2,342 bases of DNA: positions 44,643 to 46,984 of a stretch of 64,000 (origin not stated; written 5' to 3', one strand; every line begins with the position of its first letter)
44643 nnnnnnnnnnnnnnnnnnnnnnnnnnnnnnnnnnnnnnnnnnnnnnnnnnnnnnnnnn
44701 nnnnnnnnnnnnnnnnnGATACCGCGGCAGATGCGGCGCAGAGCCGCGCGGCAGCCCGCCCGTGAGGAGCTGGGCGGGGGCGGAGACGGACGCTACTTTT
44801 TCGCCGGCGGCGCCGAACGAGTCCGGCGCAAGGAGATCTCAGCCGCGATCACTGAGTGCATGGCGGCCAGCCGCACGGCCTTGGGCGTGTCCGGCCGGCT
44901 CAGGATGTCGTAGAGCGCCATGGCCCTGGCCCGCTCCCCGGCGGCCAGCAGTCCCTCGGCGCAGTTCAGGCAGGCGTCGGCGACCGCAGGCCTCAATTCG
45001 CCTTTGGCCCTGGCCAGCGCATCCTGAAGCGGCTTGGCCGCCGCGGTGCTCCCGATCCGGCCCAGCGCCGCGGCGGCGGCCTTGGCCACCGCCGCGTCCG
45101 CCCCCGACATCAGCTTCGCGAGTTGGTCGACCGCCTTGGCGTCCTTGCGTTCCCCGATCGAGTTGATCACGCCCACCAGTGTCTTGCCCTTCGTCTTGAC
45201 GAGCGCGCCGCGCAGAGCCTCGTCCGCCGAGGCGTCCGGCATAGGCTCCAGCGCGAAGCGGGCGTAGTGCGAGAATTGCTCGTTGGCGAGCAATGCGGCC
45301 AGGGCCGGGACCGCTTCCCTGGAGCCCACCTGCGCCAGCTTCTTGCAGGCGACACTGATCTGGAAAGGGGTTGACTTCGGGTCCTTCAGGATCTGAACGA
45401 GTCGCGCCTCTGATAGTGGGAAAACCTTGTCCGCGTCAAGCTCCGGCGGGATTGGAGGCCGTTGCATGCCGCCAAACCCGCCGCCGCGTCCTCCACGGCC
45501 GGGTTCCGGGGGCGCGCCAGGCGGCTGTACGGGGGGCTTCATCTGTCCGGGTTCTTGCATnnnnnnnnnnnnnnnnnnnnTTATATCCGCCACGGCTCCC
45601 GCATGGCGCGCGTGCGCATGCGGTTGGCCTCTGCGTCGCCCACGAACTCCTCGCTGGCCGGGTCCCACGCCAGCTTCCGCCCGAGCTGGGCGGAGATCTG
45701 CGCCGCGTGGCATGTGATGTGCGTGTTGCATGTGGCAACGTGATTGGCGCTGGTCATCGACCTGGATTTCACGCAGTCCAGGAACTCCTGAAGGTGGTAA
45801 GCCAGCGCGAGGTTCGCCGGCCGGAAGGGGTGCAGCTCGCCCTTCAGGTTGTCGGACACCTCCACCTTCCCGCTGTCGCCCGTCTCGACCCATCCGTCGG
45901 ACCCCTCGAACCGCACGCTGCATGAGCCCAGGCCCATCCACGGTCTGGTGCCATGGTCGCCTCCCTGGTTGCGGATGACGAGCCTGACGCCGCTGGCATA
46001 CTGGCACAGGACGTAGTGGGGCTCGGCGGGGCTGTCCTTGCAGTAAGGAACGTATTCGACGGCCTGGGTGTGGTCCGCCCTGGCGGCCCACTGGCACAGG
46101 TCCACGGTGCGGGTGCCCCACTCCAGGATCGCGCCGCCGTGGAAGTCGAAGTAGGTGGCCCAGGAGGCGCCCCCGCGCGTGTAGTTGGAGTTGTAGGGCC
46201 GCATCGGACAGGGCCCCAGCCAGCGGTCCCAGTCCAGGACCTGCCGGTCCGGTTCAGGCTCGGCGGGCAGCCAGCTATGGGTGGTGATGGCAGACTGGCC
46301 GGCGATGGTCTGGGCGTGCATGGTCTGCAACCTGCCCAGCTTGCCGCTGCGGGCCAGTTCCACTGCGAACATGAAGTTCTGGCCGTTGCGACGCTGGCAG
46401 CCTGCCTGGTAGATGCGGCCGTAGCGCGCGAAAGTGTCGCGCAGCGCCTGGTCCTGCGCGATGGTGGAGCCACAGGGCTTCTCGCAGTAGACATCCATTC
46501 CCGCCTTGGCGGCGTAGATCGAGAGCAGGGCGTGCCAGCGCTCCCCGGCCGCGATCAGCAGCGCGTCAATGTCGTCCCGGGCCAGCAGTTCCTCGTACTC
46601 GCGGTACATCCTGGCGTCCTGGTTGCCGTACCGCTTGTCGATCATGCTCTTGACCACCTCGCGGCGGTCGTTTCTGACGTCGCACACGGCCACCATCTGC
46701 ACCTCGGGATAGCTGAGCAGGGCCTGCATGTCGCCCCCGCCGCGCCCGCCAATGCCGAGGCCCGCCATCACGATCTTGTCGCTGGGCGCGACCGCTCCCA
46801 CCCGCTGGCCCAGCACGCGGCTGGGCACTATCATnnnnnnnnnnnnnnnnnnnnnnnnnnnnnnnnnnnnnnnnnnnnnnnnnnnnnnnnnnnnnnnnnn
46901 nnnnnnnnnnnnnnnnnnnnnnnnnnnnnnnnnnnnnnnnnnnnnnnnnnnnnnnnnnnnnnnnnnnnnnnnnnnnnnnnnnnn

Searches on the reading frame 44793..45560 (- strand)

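Call 3: search_protein_families(library=pfam, proteins=[window:44793-45560:-], max_evalue=0.01)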
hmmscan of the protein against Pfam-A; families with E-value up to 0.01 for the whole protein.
window:44793-45560:- (255 aa): 3 families
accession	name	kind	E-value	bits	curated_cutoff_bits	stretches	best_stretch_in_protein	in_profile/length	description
PF13646.12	HEAT_2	-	9.3e-12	45.5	27.7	1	130-194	19-84/88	HEAT repeats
PF03130.22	HEAT_PBS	-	6.5e-08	32.8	20.9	0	159-183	2-26/27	PBS lyase HEAT-like repeat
PF00514.29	Arm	-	0.0038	17.7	20.6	0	140-169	10-39/41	Armadillo/beta-catenin-like repeat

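Call 4: search_protein_families(library=ncbifam, proteins=[window:44793-45560:-], max_evalue=0.01)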
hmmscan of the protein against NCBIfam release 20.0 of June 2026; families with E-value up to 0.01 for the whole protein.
window:44793-45560:- (255 aa): 2 families
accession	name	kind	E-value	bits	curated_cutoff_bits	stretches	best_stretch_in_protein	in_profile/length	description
NF045915.1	PhycobilmeDegNblB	equivalog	8.6e-05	22.2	300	1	103-180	122-199/214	phycobilisome degradation protein NblB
NF058502.1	phyc_lyase_CpcE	equivalog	0.0059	16.1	330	0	134-185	65-116/260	C-phycocyanin alpha-cysteine-84 phycocyanobilin lyase subunit CpcE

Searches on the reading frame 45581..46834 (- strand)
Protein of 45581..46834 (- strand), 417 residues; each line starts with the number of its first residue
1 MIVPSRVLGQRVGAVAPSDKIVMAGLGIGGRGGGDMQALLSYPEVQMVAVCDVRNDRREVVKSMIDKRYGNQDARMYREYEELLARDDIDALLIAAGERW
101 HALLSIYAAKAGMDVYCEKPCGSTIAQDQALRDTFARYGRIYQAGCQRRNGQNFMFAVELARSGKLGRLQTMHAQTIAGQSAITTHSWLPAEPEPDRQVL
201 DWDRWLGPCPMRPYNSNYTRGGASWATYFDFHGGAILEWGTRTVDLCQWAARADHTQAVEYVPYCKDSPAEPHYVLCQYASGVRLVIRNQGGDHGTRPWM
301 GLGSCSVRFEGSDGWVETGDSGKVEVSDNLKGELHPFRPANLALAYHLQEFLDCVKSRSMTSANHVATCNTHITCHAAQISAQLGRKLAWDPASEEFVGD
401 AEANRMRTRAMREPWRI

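Call 3: search_protein_families(library=pfam, proteins=[window:45581-46834:-], max_evalue=0.01)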
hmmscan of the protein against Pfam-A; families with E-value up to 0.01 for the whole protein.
window:45581-46834:- (417 aa): 2 families
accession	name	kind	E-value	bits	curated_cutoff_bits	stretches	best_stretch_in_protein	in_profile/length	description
PF19051.5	GFO_IDH_MocA_C2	-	7.2e-20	72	23.3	1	196-417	48-254/254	Oxidoreductase family, C-terminal alpha/beta domain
PF01408.29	GFO_IDH_MocA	-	5.5e-12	46.9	24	1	21-145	3-119/120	Oxidoreductase family, NAD-binding Rossmann fold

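Call 4: search_protein_families(library=ncbifam, proteins=[window:45581-46834:-], max_evalue=0.01)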
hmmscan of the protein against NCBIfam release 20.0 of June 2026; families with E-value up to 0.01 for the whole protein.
window:45581-46834:- (417 aa): 8 families
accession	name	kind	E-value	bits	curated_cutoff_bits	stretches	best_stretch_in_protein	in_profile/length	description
NF058561.1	BT_2158_fam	equivalog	2.8e-33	115.2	750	1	1-259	17-263/487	glycoside 3-dehydrogenase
TIGR04380.1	myo_inos_iolG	equivalog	7.8e-19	67.7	355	1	26-176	7-152/330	inositol 2-dehydrogenase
NF040723.1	UDP-GlcNAcDh_Arch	equivalog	2.3e-10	40.5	450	1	26-177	6-149/302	UDP-N-acetylglucosamine 3-dehydrogenase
NF052679.1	InsChiInosDhIolG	equivalog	3.5e-09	36.1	540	1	46-167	29-146/343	bifunctional inositol 2-dehydrogenase/D-chiro-inositol 1-dehydrogenase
NF052479.1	LevoglcsnDh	equivalog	1.9e-07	30.1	650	1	62-178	49-163/386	levoglucosan dehydrogenase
NF008607.0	PRK11579.1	subfamily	4.9e-05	22.5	330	1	76-173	52-149/346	oxidoreductase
NF041392.1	XylDh_Gfo6_Halo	equivalog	0.00085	18.2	350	1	56-135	50-129/350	D-xylose 1-dehydrogenase Gfo6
NF007574.0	PRK10206.1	equivalog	0.0046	16.1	352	0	79-171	56-148/345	oxidoreductase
